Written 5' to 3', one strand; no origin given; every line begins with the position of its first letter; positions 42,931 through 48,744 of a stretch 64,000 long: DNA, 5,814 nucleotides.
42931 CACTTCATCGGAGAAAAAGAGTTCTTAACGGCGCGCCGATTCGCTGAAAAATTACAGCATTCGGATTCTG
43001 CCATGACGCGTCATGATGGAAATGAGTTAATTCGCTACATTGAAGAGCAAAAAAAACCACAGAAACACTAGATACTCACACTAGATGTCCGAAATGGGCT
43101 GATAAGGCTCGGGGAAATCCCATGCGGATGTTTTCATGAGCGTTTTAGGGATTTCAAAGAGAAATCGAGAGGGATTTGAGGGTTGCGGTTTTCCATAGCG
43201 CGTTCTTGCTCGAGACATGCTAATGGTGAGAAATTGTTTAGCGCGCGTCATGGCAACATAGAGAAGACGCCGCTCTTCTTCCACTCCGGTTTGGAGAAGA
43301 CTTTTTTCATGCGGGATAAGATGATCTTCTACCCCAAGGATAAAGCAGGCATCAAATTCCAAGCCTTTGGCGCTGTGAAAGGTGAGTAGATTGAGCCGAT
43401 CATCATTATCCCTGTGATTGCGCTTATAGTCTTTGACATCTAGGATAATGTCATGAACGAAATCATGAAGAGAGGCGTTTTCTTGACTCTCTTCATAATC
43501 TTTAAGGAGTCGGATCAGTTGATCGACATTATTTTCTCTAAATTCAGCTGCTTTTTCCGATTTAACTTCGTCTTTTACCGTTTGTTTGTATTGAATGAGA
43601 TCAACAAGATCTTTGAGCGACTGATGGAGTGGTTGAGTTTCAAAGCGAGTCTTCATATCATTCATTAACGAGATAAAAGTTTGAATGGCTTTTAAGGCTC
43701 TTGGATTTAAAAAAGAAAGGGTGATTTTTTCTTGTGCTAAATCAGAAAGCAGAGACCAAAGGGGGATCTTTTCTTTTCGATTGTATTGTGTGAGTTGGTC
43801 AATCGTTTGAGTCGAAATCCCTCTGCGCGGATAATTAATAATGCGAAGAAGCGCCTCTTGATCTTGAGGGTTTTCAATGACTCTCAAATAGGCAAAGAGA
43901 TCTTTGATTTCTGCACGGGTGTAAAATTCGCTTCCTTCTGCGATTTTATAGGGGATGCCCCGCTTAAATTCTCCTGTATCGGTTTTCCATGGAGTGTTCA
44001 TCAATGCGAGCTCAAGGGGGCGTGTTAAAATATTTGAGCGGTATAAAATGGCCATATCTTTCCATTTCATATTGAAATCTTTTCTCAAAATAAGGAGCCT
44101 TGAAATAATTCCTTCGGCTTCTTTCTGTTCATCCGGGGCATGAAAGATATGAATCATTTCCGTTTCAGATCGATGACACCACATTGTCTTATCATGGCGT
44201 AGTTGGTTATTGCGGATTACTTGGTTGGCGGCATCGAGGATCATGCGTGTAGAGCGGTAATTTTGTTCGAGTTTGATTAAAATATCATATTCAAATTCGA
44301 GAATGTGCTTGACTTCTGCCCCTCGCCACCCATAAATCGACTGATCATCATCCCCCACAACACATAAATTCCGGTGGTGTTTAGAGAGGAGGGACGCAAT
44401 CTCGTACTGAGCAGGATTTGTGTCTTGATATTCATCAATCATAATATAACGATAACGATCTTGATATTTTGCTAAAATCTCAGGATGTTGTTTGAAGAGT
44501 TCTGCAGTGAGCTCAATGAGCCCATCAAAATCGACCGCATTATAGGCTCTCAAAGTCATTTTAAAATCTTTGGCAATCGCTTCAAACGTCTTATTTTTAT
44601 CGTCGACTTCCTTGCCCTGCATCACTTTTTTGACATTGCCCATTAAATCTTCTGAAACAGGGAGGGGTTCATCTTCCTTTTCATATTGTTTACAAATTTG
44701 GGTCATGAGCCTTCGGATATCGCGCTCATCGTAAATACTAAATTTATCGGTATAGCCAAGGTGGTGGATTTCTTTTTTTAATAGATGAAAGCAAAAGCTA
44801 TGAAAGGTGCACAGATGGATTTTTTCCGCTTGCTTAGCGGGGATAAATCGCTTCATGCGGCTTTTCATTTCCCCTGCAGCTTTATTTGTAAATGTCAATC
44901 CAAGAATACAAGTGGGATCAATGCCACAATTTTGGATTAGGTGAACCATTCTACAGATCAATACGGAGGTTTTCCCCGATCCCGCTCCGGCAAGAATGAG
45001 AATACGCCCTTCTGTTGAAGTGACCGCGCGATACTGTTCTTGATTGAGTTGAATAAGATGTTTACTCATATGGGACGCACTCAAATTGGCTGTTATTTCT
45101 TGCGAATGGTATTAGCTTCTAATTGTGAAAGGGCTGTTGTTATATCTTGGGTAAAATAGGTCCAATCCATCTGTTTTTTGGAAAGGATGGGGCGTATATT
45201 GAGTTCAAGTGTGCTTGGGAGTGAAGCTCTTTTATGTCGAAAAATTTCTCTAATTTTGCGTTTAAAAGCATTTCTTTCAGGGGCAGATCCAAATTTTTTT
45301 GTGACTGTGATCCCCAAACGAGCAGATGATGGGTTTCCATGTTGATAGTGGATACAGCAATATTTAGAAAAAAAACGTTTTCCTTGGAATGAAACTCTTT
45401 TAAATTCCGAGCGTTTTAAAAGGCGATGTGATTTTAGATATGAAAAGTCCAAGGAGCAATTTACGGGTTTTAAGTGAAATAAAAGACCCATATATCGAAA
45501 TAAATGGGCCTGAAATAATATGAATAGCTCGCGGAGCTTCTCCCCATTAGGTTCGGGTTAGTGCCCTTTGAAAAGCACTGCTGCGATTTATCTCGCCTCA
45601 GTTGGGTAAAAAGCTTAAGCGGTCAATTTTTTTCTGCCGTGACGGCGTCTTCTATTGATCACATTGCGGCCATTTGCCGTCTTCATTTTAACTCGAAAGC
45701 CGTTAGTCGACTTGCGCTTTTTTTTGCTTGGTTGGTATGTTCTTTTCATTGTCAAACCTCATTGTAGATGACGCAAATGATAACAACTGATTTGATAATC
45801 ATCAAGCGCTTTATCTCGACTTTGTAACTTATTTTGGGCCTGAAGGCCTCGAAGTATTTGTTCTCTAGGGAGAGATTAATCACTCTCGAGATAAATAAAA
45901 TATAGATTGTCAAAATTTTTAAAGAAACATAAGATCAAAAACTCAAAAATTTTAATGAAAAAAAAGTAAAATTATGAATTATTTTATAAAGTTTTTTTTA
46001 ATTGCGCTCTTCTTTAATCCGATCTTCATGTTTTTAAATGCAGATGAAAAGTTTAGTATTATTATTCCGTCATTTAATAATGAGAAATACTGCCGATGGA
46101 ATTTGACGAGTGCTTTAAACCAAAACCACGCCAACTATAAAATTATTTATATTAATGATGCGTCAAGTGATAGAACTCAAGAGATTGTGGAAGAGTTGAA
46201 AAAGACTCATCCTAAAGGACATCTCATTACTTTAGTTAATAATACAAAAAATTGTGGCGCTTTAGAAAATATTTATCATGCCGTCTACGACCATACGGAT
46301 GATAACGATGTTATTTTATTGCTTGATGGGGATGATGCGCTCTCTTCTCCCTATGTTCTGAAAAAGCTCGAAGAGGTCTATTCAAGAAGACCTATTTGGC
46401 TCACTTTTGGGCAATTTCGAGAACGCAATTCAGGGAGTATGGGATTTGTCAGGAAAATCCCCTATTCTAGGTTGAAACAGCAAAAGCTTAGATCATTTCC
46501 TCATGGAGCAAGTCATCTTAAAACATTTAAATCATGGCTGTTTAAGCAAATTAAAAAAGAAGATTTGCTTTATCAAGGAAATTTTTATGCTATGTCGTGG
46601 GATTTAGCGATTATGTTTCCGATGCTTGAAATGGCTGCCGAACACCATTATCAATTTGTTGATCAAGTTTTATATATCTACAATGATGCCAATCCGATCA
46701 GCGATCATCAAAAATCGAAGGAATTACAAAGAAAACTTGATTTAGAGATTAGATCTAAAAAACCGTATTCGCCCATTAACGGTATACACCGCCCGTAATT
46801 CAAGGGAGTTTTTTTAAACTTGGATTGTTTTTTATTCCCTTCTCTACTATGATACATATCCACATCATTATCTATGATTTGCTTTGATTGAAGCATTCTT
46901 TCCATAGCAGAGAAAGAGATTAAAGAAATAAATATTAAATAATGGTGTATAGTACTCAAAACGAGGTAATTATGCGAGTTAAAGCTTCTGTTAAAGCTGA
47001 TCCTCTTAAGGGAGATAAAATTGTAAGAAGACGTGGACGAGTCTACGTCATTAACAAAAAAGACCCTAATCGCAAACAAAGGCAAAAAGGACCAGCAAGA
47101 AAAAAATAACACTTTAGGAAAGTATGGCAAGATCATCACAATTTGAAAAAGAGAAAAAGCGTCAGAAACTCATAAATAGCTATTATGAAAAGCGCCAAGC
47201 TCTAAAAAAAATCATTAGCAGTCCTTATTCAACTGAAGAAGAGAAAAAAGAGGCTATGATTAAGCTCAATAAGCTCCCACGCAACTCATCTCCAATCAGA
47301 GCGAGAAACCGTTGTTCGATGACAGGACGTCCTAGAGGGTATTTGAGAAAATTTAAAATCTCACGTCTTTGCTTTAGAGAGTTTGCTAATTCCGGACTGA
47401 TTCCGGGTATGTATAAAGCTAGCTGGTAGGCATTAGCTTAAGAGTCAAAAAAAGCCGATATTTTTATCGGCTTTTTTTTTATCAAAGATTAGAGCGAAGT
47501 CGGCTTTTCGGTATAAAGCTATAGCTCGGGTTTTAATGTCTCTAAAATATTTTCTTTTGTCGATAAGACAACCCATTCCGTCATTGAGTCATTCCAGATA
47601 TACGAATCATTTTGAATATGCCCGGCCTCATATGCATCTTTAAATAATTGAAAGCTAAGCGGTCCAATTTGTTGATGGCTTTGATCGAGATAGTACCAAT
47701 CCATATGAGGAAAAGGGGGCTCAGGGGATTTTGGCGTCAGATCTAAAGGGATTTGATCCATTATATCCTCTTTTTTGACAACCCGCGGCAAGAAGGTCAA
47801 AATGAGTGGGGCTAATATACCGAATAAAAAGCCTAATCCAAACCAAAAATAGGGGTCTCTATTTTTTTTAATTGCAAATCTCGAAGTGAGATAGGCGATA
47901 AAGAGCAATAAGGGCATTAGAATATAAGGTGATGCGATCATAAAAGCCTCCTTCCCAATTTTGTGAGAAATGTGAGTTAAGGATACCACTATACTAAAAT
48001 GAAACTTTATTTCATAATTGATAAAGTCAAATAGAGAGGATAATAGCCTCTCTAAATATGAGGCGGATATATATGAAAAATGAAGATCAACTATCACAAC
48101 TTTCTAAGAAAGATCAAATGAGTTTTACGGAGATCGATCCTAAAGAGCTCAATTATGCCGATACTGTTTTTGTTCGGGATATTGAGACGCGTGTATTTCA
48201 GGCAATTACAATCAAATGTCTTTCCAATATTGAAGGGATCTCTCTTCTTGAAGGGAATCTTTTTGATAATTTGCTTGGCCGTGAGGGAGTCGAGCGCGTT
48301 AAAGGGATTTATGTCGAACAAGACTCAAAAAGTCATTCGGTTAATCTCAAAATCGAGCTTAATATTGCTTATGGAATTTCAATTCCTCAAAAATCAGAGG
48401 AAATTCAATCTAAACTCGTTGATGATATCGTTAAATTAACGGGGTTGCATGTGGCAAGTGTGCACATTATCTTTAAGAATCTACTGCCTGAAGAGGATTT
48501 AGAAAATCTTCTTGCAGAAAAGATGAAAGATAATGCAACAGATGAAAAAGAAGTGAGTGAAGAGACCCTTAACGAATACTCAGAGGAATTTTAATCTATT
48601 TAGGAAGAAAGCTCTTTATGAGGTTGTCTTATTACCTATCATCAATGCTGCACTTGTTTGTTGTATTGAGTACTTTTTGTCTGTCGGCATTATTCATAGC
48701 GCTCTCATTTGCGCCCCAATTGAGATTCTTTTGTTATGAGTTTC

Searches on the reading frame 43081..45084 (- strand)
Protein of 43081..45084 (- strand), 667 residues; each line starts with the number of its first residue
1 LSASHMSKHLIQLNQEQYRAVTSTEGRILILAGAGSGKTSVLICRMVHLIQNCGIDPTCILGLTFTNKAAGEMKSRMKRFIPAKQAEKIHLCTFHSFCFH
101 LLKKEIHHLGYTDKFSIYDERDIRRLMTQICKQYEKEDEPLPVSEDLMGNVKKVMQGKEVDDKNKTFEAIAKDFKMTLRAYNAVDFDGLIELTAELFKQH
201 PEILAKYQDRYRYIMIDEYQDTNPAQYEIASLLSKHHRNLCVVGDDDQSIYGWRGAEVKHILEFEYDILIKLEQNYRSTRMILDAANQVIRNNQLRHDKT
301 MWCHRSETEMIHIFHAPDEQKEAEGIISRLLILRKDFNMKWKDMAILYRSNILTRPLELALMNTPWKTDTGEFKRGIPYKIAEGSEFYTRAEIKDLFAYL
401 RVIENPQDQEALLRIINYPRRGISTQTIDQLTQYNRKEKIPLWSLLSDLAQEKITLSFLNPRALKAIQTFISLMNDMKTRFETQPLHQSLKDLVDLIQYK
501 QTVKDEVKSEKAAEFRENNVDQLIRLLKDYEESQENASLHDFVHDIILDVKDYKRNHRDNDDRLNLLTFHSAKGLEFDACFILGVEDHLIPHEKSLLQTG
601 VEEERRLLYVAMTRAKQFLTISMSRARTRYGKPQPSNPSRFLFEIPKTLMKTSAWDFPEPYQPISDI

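Call 34: search_protein_families(library=pfam, proteins=[window:43081-45084:-], max_evalue=0.001)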
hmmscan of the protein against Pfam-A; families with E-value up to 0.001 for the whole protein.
window:43081-45084:- (667 aa): 7 families
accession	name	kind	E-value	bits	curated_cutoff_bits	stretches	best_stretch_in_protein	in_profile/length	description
PF00580.27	UvrD-helicase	-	5.2e-84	282.6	23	1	13-267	1-269/271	UvrD/REP helicase N-terminal domain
PF13361.12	UvrD_C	-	5.4e-64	217.2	25.6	1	270-625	1-349/350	UvrD-like helicase C-terminal domain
PF13245.12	AAA_19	-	8.2e-20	71.8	25.1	1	18-252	2-132/134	AAA domain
PF13538.12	UvrD_C_2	-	1.1e-07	32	27.4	1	567-619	5-49/52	UvrD-like helicase C-terminal domain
PF01443.25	Viral_helicase1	-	1.4e-07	32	21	0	543-621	161-226/228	Viral superfamily 1 RNA helicase core domain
PF13604.12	AAA_30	-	1.1e-06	29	27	0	12-131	1-113/191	AAA domain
PF13087.12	AAA_12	-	0.00013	22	27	0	556-621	131-190/195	AAA domain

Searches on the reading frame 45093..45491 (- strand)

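Call 34: search_protein_families(library=pfam, proteins=[window:45093-45491:-], max_evalue=0.001)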
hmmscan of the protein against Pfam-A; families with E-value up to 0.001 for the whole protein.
window:45093-45491:- (132 aa): 1 family
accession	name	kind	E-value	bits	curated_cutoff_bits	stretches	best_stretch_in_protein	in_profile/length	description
PF00825.24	Ribonuclease_P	-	6e-23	81.4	22.3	1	20-124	3-108/109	Ribonuclease P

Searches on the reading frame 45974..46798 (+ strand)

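Call 34: search_protein_families(library=pfam, proteins=[window:45974-46798:+], max_evalue=0.001)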
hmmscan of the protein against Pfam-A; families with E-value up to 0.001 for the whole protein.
window:45974-46798:+ (274 aa): 3 families
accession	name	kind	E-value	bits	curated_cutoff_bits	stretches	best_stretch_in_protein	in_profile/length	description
PF00535.33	Glycos_transf_2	-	1.1e-20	74.6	23.3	1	28-186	1-155/168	Glycosyl transferase family 2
PF13641.12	Glyco_tranf_2_3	-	1.1e-13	52.2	27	1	27-133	3-108/230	Glycosyltransferase like family 2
PF11316.14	Rhamno_transf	-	0.00046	20.1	23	1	44-130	48-134/235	Putative rhamnosyl transferase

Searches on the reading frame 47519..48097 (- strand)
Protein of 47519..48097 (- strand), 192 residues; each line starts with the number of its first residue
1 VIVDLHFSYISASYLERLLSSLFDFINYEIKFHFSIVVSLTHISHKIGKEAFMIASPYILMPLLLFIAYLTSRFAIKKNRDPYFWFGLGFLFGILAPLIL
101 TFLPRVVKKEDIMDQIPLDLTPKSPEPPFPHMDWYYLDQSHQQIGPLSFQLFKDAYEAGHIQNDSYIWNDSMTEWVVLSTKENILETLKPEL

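Call 34: search_protein_families(library=pfam, proteins=[window:47519-48097:-], max_evalue=0.001)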
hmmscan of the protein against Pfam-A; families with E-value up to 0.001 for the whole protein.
window:47519-48097:- (192 aa): 1 family
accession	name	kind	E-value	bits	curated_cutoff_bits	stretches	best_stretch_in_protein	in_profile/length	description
PF14237.11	GYF_2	-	1.4e-10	41.3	25.8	1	134-179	1-45/50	GYF domain 2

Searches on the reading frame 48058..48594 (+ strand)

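Call 34: search_protein_families(library=pfam, proteins=[window:48058-48594:+], max_evalue=0.001)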
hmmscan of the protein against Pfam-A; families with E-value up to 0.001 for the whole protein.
window:48058-48594:+ (178 aa): 1 family
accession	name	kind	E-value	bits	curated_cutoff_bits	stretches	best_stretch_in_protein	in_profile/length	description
PF03780.18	Asp23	-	1.9e-16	60.9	28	1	41-141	6-106/108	Asp23 family, cell envelope-related function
